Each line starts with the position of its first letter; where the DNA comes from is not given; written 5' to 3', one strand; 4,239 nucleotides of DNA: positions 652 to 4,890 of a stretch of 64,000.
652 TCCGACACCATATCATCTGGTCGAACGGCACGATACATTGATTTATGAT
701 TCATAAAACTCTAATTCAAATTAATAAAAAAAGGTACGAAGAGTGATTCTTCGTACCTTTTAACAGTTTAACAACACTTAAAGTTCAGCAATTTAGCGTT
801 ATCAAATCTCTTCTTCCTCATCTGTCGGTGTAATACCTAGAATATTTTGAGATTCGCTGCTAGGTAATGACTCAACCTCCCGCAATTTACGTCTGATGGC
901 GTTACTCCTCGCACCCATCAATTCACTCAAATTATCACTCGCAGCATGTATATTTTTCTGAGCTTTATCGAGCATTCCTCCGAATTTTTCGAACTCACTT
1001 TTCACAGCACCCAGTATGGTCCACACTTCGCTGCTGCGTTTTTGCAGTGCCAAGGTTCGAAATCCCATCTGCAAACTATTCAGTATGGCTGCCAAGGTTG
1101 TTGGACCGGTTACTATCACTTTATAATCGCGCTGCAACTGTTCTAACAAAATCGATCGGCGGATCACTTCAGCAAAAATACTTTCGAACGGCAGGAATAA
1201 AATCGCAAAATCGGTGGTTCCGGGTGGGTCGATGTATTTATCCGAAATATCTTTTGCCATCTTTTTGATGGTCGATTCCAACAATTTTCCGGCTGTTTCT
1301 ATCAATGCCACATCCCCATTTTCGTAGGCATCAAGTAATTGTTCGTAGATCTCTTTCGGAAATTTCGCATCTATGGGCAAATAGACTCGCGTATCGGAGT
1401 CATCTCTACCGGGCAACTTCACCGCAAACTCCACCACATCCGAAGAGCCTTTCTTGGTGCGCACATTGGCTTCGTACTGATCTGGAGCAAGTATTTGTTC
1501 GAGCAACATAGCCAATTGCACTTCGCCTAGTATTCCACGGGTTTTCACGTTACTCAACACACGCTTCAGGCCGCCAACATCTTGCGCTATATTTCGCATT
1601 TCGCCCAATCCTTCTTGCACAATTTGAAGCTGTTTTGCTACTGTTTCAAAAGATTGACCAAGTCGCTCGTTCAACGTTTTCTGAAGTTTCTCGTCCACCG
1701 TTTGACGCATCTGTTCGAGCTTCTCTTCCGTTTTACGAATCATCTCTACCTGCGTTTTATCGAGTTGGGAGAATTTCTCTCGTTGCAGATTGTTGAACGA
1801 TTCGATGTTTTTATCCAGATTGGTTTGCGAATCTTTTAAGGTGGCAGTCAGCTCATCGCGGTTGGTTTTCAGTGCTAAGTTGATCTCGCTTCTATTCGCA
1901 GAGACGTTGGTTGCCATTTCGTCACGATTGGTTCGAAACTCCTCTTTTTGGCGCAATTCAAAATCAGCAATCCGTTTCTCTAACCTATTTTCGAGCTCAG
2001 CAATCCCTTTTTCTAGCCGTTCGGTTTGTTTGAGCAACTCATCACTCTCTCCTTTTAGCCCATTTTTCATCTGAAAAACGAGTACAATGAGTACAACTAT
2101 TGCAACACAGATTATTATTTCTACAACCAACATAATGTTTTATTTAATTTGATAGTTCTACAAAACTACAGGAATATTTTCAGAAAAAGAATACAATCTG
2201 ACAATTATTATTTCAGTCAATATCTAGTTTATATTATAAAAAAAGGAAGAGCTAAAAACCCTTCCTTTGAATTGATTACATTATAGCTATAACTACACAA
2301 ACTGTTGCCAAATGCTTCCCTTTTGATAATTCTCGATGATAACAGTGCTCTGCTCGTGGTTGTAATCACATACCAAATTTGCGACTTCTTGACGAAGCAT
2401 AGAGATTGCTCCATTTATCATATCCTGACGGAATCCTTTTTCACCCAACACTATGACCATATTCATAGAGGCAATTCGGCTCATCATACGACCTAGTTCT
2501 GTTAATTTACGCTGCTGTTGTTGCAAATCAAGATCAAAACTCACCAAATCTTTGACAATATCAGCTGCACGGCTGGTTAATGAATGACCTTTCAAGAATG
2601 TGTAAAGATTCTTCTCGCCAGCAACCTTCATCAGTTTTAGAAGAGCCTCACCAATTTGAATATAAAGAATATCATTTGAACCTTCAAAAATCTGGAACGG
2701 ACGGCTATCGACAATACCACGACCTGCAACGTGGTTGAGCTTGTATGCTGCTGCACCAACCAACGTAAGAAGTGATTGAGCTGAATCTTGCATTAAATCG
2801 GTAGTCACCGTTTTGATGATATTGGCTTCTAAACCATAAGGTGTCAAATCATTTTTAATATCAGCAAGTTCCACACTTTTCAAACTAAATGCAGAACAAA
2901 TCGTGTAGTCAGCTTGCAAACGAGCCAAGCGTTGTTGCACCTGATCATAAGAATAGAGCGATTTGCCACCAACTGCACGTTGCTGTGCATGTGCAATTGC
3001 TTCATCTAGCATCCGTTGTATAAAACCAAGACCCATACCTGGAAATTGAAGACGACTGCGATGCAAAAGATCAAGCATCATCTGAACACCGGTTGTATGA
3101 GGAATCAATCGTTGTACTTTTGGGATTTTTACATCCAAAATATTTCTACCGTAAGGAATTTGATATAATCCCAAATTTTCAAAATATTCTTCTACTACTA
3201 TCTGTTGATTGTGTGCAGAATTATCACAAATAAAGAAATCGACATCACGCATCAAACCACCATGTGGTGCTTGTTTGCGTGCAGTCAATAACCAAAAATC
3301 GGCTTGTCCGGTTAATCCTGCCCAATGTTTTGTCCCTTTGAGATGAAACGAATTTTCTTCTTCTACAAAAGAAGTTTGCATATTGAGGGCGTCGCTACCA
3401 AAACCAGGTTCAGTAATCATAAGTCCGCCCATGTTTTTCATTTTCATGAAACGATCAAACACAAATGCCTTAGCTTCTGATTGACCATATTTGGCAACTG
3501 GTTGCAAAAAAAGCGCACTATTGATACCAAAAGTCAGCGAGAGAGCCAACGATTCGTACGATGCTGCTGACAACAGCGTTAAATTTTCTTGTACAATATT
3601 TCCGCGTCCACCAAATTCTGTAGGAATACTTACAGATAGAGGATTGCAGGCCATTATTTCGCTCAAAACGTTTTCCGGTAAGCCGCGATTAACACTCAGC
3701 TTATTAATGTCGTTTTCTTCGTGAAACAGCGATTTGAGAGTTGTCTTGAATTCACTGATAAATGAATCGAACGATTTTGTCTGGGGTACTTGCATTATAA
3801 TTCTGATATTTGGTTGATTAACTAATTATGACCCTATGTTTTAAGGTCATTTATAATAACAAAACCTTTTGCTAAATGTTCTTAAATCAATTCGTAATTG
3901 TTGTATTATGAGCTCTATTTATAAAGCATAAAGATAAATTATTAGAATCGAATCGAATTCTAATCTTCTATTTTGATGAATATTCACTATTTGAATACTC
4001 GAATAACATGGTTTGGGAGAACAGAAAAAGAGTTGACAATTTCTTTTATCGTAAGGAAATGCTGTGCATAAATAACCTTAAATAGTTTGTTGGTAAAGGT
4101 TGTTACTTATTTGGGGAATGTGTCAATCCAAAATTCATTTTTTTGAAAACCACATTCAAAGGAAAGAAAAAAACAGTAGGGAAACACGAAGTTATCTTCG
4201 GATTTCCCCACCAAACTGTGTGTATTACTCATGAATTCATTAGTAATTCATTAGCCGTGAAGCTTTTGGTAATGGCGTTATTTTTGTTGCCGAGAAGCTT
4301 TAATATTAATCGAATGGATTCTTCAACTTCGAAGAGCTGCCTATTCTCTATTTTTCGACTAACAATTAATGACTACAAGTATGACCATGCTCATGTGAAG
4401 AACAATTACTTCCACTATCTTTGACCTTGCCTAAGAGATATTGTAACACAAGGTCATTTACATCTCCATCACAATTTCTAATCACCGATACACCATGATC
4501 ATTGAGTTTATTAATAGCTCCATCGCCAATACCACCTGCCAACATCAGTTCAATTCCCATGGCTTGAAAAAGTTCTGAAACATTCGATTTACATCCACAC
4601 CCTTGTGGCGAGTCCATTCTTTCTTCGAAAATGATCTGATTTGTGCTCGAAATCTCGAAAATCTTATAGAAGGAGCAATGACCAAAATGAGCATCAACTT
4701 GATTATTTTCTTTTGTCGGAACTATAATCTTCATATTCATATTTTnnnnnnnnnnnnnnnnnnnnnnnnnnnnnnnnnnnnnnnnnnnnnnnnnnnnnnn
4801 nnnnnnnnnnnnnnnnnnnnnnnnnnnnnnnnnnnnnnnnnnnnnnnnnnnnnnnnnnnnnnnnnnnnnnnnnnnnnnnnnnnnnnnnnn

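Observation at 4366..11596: Candidate undescribed redox operon: DsrE2-TusA-MvhD*-HdrA-HdrA-wHTH-QmoC-NifX in a fermentative Bacteroidales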

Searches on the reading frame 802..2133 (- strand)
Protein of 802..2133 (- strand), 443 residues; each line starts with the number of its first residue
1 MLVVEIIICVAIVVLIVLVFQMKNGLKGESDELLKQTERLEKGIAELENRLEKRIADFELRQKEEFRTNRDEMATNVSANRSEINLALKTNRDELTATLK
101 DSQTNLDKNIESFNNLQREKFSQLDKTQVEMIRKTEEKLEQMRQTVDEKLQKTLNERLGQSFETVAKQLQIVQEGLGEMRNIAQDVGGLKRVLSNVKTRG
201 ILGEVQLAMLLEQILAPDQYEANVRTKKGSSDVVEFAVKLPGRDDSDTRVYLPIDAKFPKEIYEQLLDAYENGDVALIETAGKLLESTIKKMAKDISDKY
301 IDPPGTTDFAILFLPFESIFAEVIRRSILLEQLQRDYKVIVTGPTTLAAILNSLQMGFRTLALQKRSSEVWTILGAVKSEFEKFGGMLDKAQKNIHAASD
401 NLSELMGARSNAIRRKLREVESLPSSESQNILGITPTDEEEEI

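Call 58: search_protein_families(library=ncbifam, proteins=[window:802-2133:-], max_evalue=1e-8)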
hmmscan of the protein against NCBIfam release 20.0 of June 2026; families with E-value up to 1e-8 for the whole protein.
window:802-2133:- (443 aa): 0 families

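Call 78: search_protein_families(library=pfam, proteins=[window:802-2133:-], max_evalue=0.000001)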
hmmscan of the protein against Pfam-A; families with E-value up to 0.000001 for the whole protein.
window:802-2133:- (443 aa): 1 family
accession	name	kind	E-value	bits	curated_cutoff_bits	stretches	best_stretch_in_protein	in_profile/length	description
PF02646.22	RmuC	-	1.5e-74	251.2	26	1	137-429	1-290/291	RmuC family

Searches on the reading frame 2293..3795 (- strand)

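Call 3: search_protein_families(library=pfam, proteins=[window:2293-3795:-], max_evalue=0.01)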
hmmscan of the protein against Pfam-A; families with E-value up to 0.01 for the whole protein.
window:2293-3795:- (500 aa): 4 families
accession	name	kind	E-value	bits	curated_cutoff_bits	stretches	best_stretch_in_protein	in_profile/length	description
PF00441.29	Acyl-CoA_dh_1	-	4.2e-23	82.6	22.4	1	236-386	3-150/150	Acyl-CoA dehydrogenase, C-terminal domain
PF02770.24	Acyl-CoA_dh_M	-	1.8e-12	47.7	33.3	1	125-217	2-91/97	Acyl-CoA dehydrogenase, middle domain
PF02771.21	Acyl-CoA_dh_N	-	1.3e-05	26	22.9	1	32-116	25-109/113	Acyl-CoA dehydrogenase, N-terminal domain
PF08028.16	Acyl-CoA_dh_2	-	0.00015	22.4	22.7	1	255-358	7-117/134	Acyl-CoA dehydrogenase, C-terminal domain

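Call 4: search_protein_families(library=ncbifam, proteins=[window:2293-3795:-], max_evalue=0.01)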
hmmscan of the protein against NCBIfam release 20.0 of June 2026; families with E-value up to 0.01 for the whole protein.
window:2293-3795:- (500 aa): 17 families
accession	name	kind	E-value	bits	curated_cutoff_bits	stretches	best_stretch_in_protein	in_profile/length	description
NF042439.1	SulpropCoADesulf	equivalog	1.4e-25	89.8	600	1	39-388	25-373/379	3-sulfinopropanoyl-CoA desulfinase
NF045552.1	GlutCoADH_Des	equivalog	1.8e-24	86.7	470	1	57-381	56-375/387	glutaryl-CoA dehydrogenase Acd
NF042972.1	AcrlCoAredClosAcrC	equivalog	3e-24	85.4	640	1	36-387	34-378/378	acryloyl-CoA reductase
NF053553.1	prodigi_MBC_PigA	equivalog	1.5e-23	83.6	500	1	54-376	52-370/381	prodigiosin MBC biosynthesis dehydrogenase PigA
NF045652.1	ProlPCPDhRedW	equivalog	1.2e-21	76.9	650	1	55-384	48-372/376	L-prolyl-[peptidyl-carrier protein] dehydrogenase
NF058590.1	AcCoDHFadEBacil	equivalog_domain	5.8e-20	71.3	600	1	46-444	61-459/586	acyl-CoA dehydrogenase FadE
NF043006.1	CyhCrbnylCoADH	equivalog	1.9e-17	63.3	650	1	53-383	50-373/380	cyclohexane-1-carbonyl-CoA dehydrogenase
NF008997.0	PRK12341.1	equivalog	1.5e-16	60.4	537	1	27-387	26-378/382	acyl-CoA dehydrogenase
TIGR03207.1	cyc_hxne_CoA_dh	equivalog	1.1e-15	57.3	575.35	1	51-382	45-368/372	cyclohexanecarboxyl-CoA dehydrogenase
NF052270.1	Staph_DH_FadE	equivalog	4.7e-14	51.9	600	1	28-385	42-393/400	acyl-CoA dehydrogenase FadE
NF049984.1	Rv1679_FadE16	equivalog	1.8e-12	47.2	600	1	38-385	24-365/371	Rv1679 family acyl-CoA dehydrogenase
NF037942.1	ac_ACP_DH_MbtN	equivalog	5.7e-07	28.6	700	1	101-355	89-334/376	mycobactin biosynthesis acyl-ACP dehydrogenase MbtN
NF007000.1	PRK09463.1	subfamily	1.7e-06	26.7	600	1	30-142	65-178/726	acyl-CoA dehydrogenase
NF002885.1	PRK03354.1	equivalog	3.1e-06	26.5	540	1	40-303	39-294/378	crotonobetainyl-CoA dehydrogenase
NF009586.0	PRK13026.1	subfamily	3.4e-05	22.3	608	1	23-142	93-213/777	acyl-CoA dehydrogenase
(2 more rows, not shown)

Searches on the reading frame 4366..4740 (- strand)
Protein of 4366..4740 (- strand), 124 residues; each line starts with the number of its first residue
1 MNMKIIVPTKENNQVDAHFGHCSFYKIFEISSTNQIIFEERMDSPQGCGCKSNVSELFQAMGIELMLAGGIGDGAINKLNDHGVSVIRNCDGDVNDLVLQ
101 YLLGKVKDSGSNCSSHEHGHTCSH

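Call 3: search_protein_families(library=pfam, proteins=[window:4366-4740:-], max_evalue=0.01)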
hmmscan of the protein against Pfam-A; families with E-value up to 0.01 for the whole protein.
window:4366-4740:- (124 aa): 1 family
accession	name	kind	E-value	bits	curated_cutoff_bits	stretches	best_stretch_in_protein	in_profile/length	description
PF02579.22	Nitro_FeMo-Co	-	4.1e-18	65.9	26.3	1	12-101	2-92/94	Dinitrogenase iron-molybdenum cofactor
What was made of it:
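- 4366..4740 (-): NifX/NifB-C-terminal-like protein (124 aa, PF02579). Probably co-transcribed here (5-nt gap) but not part of the conserved module. PF02579, 66 bits (call 3).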

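Call 4: search_protein_families(library=ncbifam, proteins=[window:4366-4740:-], max_evalue=0.01)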
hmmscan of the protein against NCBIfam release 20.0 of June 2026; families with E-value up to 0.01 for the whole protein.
window:4366-4740:- (124 aa): 3 families
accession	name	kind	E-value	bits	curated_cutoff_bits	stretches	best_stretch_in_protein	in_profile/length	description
NF041136.1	MrpORP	equivalog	5e-14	52.3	450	1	2-105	264-364/365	iron-sulfur cluster carrier protein MrpORP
TIGR01290.1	nifB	equivalog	5.3e-08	32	343.65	1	3-94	330-430/441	nitrogenase cofactor biosynthesis protein NifB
TIGR02663.1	nifX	equivalog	0.00016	22.1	112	1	3-89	1-90/119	nitrogen fixation protein NifX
